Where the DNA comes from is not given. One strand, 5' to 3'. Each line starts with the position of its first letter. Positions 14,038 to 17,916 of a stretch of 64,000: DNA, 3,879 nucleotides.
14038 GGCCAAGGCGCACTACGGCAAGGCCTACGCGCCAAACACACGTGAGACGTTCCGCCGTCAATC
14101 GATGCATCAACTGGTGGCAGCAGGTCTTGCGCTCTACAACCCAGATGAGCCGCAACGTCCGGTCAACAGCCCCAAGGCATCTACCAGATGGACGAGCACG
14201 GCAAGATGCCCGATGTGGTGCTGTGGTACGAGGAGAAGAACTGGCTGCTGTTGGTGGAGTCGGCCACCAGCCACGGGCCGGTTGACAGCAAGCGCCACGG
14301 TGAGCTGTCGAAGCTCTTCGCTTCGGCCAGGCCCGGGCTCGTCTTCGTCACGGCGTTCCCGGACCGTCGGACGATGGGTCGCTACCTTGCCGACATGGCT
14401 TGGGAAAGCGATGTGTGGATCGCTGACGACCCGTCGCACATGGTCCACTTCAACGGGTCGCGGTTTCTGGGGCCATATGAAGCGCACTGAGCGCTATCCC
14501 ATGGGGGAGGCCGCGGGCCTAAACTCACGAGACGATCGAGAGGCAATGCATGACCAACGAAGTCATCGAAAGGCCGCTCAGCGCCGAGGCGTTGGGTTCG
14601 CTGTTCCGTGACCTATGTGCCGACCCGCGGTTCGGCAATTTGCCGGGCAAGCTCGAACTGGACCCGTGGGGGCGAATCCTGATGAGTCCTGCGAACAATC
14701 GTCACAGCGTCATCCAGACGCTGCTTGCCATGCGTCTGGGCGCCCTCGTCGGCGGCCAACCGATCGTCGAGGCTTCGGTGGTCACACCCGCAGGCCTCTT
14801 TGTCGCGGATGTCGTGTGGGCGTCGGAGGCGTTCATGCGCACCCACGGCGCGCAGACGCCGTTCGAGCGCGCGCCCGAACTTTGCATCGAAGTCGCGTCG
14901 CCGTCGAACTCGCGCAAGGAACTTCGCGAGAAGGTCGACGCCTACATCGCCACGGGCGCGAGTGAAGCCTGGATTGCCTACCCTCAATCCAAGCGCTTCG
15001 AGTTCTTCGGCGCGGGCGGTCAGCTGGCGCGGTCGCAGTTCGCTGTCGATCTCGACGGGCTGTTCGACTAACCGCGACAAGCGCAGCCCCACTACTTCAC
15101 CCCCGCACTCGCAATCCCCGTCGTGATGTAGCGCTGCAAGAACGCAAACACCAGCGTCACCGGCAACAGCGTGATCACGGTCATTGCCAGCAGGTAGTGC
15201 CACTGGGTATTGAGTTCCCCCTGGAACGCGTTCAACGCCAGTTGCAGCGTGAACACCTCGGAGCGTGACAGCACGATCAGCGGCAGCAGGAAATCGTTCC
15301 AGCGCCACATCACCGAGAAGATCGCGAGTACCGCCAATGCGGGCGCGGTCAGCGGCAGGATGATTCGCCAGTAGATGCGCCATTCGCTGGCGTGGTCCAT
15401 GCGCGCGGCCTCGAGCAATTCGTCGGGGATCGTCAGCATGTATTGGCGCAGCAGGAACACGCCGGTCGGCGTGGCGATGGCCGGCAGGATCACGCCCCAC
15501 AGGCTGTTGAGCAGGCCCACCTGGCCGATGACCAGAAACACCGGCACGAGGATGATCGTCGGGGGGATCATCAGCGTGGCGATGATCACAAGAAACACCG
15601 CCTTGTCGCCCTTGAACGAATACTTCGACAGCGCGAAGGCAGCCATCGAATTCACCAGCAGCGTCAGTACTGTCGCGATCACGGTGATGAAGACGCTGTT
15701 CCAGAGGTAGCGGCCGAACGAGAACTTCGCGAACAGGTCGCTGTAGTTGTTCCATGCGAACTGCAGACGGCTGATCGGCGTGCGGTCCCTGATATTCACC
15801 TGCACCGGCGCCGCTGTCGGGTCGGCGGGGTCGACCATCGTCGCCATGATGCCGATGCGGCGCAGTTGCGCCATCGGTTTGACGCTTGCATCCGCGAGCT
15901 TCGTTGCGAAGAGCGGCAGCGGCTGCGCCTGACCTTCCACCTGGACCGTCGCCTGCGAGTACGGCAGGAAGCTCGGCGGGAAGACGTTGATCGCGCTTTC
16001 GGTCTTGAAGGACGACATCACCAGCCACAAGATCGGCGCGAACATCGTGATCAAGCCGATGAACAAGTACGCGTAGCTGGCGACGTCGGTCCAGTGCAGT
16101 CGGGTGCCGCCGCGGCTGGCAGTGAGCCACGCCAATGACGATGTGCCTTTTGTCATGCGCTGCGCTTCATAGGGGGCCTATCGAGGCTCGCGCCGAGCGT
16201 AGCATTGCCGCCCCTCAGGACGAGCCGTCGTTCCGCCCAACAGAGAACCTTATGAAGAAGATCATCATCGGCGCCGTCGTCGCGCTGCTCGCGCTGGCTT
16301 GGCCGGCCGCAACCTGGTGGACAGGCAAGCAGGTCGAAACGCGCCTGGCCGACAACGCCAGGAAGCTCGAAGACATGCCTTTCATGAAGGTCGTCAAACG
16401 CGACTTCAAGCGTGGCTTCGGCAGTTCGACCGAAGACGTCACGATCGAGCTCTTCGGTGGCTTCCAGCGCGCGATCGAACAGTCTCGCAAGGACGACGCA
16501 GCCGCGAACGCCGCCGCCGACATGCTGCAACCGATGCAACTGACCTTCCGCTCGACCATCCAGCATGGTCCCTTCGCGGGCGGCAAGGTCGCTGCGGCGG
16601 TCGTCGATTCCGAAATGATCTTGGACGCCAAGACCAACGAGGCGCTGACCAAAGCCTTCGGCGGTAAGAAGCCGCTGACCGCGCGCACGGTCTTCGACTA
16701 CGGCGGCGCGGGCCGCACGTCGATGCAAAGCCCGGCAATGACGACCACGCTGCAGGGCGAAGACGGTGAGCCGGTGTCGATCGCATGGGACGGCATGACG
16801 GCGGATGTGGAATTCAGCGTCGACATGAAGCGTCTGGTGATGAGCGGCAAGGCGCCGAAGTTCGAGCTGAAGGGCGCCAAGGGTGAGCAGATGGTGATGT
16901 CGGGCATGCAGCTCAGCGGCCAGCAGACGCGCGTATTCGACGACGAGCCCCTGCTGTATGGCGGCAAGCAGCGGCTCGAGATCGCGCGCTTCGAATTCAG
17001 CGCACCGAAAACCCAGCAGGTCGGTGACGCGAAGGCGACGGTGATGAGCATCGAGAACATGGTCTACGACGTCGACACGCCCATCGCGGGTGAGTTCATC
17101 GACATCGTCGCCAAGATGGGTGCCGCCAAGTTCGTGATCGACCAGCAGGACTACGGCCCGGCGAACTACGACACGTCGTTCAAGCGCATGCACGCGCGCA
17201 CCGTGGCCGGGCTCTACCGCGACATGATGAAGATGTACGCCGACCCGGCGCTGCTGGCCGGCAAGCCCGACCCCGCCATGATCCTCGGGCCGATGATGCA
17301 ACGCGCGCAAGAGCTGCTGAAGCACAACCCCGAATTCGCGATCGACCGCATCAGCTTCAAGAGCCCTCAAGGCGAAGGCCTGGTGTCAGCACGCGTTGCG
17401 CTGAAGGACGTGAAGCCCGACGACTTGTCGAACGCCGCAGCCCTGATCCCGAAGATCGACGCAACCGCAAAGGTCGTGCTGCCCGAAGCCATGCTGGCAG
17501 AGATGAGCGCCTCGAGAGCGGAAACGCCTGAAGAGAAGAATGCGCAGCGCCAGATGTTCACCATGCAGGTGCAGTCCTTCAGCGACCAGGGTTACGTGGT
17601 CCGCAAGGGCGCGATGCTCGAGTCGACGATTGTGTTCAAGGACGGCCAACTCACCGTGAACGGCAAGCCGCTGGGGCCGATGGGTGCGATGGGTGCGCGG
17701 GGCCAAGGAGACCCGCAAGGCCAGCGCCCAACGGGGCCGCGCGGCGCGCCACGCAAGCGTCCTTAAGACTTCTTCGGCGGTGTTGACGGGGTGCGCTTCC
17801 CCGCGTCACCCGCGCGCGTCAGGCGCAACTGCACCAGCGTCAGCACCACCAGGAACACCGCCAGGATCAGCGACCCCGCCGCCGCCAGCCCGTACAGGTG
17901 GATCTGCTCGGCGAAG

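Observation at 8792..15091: About 6.3 kb island (AAA ATPase, ZnR pair, R-M, Uma2) inserted between the ATPase and permease genes of a sugar ABC transporter operon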

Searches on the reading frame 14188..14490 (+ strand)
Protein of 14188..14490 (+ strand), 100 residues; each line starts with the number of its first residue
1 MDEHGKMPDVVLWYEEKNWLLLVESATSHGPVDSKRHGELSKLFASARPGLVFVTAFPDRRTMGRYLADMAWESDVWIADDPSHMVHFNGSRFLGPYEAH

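Call 83: search_protein_families(library=pfam, proteins=[window:14188-14490:+], max_evalue=0.001)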
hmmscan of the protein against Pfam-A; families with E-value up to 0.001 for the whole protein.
window:14188-14490:+ (100 aa): 1 family
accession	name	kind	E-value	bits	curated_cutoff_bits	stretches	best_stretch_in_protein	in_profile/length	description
PF06616.17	BsuBI_PstI_RE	-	1.5e-38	132.1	27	1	2-90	65-153/154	BsuBI/PstI restriction endonuclease domain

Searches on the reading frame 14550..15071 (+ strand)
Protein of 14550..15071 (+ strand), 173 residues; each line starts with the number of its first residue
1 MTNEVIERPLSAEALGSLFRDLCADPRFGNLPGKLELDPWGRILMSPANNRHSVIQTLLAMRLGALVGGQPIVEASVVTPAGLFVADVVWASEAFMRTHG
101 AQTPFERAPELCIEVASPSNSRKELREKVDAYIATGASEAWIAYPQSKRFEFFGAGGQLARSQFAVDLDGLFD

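Call 3: search_protein_families(library=pfam, proteins=[window:14550-15071:+], max_evalue=0.01)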
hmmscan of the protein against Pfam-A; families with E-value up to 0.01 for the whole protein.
window:14550-15071:+ (173 aa): 1 family
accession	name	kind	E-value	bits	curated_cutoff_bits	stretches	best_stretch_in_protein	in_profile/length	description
PF05685.18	Uma2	-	1.7e-17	63.9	27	1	33-164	13-151/172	Putative restriction endonuclease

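Call 8: search_protein_families(library=padloc, proteins=[window:14550-15071:+], max_evalue=0.01)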
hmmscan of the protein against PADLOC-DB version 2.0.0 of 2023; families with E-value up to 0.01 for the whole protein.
window:14550-15071:+ (173 aa): 3 families
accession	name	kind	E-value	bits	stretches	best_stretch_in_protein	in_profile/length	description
PDLC04832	PDC-S03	-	7.7e-09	33.6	1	103-153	100-150/188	-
PDLC04833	PDC-S03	-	3.5e-08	31.2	1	43-149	48-165/207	-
PDLC04834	PDC-S03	-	0.007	14.1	0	103-150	98-145/184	-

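Call 9: search_protein_families(library=ncbifam, proteins=[window:14550-15071:+], max_evalue=0.01)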
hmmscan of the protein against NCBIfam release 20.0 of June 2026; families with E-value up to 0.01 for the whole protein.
window:14550-15071:+ (173 aa): 0 families

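Call 89: search_protein_families(library=phrogs, proteins=[window:14550-15071:+], max_evalue=0.001)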
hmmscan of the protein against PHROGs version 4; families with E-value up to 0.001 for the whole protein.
window:14550-15071:+ (173 aa): 1 family
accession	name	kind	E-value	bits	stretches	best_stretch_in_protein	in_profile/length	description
phrog_16228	-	unknown function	2.3e-06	28.3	1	106-153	98-145/187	-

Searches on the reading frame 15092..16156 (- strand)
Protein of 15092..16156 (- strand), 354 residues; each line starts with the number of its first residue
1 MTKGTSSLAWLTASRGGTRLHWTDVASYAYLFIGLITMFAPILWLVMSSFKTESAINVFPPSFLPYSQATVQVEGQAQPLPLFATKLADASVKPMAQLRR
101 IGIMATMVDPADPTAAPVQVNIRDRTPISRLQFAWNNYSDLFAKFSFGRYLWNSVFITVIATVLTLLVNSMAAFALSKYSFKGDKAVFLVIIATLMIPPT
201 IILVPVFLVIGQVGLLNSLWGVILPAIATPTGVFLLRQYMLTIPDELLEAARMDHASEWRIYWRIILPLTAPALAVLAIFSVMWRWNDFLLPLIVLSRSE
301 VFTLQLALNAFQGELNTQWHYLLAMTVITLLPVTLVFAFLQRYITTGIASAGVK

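Call 3: search_protein_families(library=pfam, proteins=[window:15092-16156:-], max_evalue=0.01)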
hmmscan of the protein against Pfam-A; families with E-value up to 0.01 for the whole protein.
window:15092-16156:- (354 aa): 1 family
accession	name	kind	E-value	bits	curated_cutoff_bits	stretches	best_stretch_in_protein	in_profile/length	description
PF00528.27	BPD_transp_1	-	2.9e-21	76.5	26.4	1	173-346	9-180/184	Binding-protein-dependent transport system inner membrane component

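Call 9: search_protein_families(library=ncbifam, proteins=[window:15092-16156:-], max_evalue=0.01)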
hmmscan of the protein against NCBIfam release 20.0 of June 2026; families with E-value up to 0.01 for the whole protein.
window:15092-16156:- (354 aa): 17 families
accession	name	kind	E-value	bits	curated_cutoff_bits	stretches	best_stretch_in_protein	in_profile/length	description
NF040932.1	ABC_arch_GlcU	equivalog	1.1e-36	126.9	340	1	133-352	46-268/272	glucose ABC transporter permease GlcU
NF008210.0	PRK10973.1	equivalog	1.3e-36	126.8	297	1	127-349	54-277/281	sn-glycerol-3-phosphate ABC transporter permease UgpE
NF008231.0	PRK10998.1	equivalog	7.4e-26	91.4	261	1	145-354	79-295/296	maltose ABC transporter permease MalG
NF007047.0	PRK09500.1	equivalog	6.9e-14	52.1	326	1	125-305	34-217/257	spermidine/putrescine ABC transporter permease PotC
NF011624.0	PRK15050.1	equivalog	4.4e-11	42.4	247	2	216-319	158-261/297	2-aminoethylphosphonate ABC transporter permease subunit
TIGR03262.1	PhnU2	equivalog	2.4e-07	29.8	593.25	1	135-338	40-251/546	putative 2-aminoethylphosphonate ABC transporter permease subunit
NF007044.0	PRK09497.1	equivalog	5.1e-07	29.4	348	1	122-274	37-207/285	spermidine/putrescine ABC transporter permease PotB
TIGR02141.1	modB_ABC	equivalog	6.6e-07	29.2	182.6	1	154-301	3-164/208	molybdate ABC transporter permease subunit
NF045473.1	Opp1C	equivalog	2.2e-06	27.3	350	1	86-283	5-197/267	nickel/cobalt ABC transporter permease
NF040839.1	tungstate_WtpB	equivalog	2.7e-06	27.2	340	1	151-281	46-189/251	tungstate ABC transporter permease WtpB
TIGR01581.1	Mo_ABC_porter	hypoth_equivalog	4.1e-06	26.4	210.3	1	148-282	20-168/225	ABC transporter permease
TIGR03226.1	PhnU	equivalog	1e-05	25.2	283.45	1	215-321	175-281/311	2-aminoethylphosphonate ABC transporter permease subunit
NF043073.1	MMSYN1_0195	equivalog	4.1e-05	21.9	1250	1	132-290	40-200/1021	spermidine/putrescine ABC transporter permease/substrate-binding protein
NF008232.0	PRK10999.1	equivalog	7.6e-05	21.6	392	1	240-292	398-450/520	maltose ABC transporter permease MalF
NF040931.1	ABC_arch_GlcT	equivalog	8.1e-05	22.4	360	1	225-321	152-248/278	glucose ABC transporter permease GlcT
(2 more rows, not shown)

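Call 11: find_related_loci(query=window:15092-15976:-, collection=genome_contigs, flank=10000)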
Query window:15092-15976:- (294 aa) in genome_contigs; peptide patterns used: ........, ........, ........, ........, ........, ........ (x = any residue, [..] = any of these).
599 stretches matched a pattern (row limit reached: there are more); 588 encode a relative of the query (tblastn E <= 1e-3); the best 80 are kept; 80 distinct loci.
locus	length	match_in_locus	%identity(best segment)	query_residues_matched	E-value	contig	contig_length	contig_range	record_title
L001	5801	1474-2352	84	1-294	3e-166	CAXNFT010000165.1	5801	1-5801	MAG: Rhodoferax sp. isolate MH-09jul19-342 genome assembly, contig: MH-09jul19-C33406, whole genome shotgun sequence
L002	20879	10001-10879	85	1-294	2e-164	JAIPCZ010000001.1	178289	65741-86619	MAG: Polaromonas sp. isolate Tobar12m-G24 Tobar12m-C62, whole genome shotgun sequence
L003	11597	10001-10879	84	1-294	5e-164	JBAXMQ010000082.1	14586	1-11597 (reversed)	MAG: Betaproteobacteria bacterium isolate ELA457 MAG457_82, whole genome shotgun sequence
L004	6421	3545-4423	84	1-294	3e-165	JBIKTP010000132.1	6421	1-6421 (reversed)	MAG: Burkholderiaceae bacterium isolate ME2015-07-24_3300037520_group6_bin77 Rohwer_bin2083_scaffold_13583_c1, whole gen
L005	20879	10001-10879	84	1-294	6e-164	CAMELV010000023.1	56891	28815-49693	MAG: Comamonas sp. lk isolate MsE-30jul19-110 genome assembly, contig: MsE-30jul19-C680, whole genome shotgun sequence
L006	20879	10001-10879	83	1-294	2e-163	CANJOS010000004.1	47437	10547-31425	MAG: Comamonadaceae bacterium isolate RH-23may17-273 genome assembly, contig: RH-23may17-C5201, whole genome shotgun seq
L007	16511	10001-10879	84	1-294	1e-162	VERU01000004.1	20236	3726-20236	MAG: Rhodoferax sp. isolate ZLKRG51 NODE_2331_length_20236_cov_2.773882, whole genome shotgun sequence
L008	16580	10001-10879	84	1-294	2e-162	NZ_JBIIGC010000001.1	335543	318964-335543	MAG: Rhodoferax sp. isolate ME2001-07-02D8pf_3300042397_group1_bin73 Rohwer_bin2238_scaffold_3_c1, whole genome shotgun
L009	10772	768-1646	82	1-294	1e-161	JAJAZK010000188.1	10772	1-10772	MAG: Rhodoferax sp. isolate CAN_BIN35 c_000000057185, whole genome shotgun sequence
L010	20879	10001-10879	83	1-294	9e-161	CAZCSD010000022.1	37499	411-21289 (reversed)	MAG TPA_asm: uncultured Polaromonas sp. isolate binchicken_co298_29 genome assembly, contig: NODE_1810_length_37499_cov_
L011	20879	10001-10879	81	1-294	1e-160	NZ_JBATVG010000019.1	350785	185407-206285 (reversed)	MAG: Castellaniella sp. isolate MFD12215_ilm_asm_bin6 k127_27570, whole genome shotgun sequence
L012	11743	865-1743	82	1-294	1e-160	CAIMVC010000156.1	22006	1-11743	MAG: uncultured Burkholderiales bacterium isolate Loclat_bin-05594 genome assembly, contig: bin-05594:156/464, whole gen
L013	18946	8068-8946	82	1-294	6e-160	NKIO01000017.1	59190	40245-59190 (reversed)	MAG: Comamonadaceae bacterium PBBC2 NODE_569, whole genome shotgun sequence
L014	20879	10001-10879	83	1-294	3e-160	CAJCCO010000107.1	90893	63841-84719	MAG: uncultured beta proteobacterium isolate Loc090402-7m_bin-1128 genome assembly, contig: bin-1128:107/146, whole geno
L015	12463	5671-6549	83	1-294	8e-160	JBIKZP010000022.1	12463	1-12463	MAG: Rhodoferax sp. isolate ME2016-04-22_3300042393_group7_bin5 Rohwer_bin2249_scaffold_1045_c1, whole genome shotgun se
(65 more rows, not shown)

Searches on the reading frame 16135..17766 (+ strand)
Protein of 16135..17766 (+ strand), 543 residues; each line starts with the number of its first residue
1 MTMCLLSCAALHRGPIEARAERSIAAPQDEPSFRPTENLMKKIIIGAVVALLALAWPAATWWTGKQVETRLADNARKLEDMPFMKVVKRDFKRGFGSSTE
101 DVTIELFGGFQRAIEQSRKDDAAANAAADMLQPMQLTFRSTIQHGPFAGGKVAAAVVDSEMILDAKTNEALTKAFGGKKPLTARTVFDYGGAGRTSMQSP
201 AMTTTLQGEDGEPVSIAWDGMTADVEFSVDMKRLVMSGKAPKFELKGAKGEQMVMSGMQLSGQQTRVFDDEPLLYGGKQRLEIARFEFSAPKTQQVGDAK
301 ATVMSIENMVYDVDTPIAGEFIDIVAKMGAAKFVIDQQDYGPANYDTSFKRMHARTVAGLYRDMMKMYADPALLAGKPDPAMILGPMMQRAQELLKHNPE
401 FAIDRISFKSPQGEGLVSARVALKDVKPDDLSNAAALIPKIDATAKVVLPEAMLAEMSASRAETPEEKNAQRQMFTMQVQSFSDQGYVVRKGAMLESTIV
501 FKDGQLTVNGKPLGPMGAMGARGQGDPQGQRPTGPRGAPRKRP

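Call 4: search_protein_families(library=pfam, proteins=[window:16135-17766:+], max_evalue=0.01)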
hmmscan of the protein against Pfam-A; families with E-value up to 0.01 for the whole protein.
window:16135-17766:+ (543 aa): 1 family
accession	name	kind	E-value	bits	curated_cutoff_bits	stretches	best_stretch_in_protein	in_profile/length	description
PF06097.16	DUF945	-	1.2e-97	328.3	26.8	1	40-513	1-457/460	Bacterial protein of unknown function (DUF945)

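Call 8: search_protein_families(library=padloc, proteins=[window:16135-17766:+], max_evalue=0.01)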
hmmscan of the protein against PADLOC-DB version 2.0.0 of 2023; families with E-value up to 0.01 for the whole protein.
window:16135-17766:+ (543 aa): 0 families

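Call 9: search_protein_families(library=ncbifam, proteins=[window:16135-17766:+], max_evalue=0.01)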
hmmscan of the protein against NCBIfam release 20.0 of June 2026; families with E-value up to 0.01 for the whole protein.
window:16135-17766:+ (543 aa): 1 family
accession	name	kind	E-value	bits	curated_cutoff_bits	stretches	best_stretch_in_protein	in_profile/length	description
NF008472.0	PRK11367.1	equivalog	0.00024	19.9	738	1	40-201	2-161/476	hypothetical protein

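Call 67: find_homologous_proteins(query=window:16252-17766:+)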
Query window:16252-17766:+ (504 aa): 48 proteins with E <= 0.001 among 8000 candidates.
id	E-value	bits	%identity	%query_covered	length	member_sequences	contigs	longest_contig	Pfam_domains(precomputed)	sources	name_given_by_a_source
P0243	0.0e+0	1110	100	100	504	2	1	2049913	PF06097.17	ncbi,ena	-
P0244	2.2e-260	883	80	100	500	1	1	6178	PF06097.17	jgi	jgi:uncharacterized protein YdgA (DUF945 family)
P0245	1.8e-254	863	78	100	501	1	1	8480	PF06097.17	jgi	jgi:uncharacterized protein YdgA (DUF945 family)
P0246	2.7e-169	582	55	94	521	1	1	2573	PF06097.17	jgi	jgi:uncharacterized protein YdgA (DUF945 family)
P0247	8.5e-166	571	53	97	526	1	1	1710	PF06097.17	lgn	-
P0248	4.4e-163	562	54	95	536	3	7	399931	PF06097.17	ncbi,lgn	-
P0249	1.0e-159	551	53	94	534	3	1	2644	PF06097.17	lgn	-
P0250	1.6e-139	484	45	96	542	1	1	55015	PF06097.17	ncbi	-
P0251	2.9e-139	483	48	91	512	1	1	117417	PF06097.17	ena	-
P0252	4.2e-133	463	45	96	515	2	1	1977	PF06097.17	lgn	-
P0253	5.8e-129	449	45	99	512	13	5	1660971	PF06097.17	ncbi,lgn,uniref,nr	ncbi:MAG: YdgA family protein [Sterolibacteriaceae bacterium]|uniref:YdgA family protein n=1 Tax=Can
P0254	2.7e-127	444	45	98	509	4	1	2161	PF06097.17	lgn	-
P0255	6.0e-125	436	44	95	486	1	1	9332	PF06097.17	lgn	-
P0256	1.4e-124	435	45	90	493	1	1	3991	PF06097.17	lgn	-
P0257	2.0e-124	434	44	99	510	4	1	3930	PF06097.17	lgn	-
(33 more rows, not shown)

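Call 68: find_encoding_contigs(protein=P0243, flank=2000, max_places=3)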
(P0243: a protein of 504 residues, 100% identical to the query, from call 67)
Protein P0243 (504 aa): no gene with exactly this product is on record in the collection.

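Call 69: find_encoding_contigs(protein=P0245, flank=8000, max_places=3)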
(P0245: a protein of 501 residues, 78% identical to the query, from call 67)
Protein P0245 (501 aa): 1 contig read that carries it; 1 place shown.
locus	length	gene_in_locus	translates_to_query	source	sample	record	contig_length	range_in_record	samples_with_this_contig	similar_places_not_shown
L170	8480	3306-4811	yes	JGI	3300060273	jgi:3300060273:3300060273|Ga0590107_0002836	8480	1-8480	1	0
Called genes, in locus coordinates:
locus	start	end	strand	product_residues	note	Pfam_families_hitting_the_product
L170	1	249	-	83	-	?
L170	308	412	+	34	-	-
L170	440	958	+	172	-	PF05685:Uma2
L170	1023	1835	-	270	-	PF02900:LigB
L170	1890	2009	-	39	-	-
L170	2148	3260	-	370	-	PF00528:BPD_transp_1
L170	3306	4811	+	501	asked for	PF06097:DUF945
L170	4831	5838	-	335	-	PF00528:BPD_transp_1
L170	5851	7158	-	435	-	PF01547:SBP_bac_1, PF13416:SBP_bac_8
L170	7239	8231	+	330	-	PF22244:GCE_fung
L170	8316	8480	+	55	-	?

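Call 70: find_encoding_contigs(protein=P0244, flank=8000, max_places=3)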
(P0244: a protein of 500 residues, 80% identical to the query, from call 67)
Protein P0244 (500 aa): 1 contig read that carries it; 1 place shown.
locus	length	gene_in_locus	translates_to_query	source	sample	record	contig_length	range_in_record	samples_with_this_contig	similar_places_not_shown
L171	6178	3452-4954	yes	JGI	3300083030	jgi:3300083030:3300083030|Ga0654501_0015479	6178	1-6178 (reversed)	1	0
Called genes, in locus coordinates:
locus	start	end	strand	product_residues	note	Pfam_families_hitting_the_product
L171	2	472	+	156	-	?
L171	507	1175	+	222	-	PF00072:Response_reg, PF00486:Trans_reg_C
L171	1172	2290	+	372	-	PF00672:HAMP (weak), PF00512:HisKA, PF02518:HATPase_c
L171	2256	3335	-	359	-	PF00528:BPD_transp_1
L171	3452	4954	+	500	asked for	PF06097:DUF945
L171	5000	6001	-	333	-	PF00528:BPD_transp_1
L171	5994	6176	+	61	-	?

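Call 83: search_protein_families(library=pfam, proteins=[L170:1023-1835:-], max_evalue=0.001)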
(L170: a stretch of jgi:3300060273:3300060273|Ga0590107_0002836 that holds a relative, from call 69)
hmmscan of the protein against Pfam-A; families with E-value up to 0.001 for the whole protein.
L170:1023-1835:- (270 aa): 1 family
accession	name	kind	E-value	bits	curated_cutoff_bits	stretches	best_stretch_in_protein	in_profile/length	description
PF02900.23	LigB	-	1.5e-29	103.3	26.3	1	42-247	41-251/269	Catalytic LigB subunit of aromatic ring-opening dioxygenase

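Call 89: search_protein_families(library=phrogs, proteins=[window:16252-17766:+], max_evalue=0.001)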
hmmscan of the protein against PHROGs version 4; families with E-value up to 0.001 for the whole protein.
window:16252-17766:+ (504 aa): 0 families
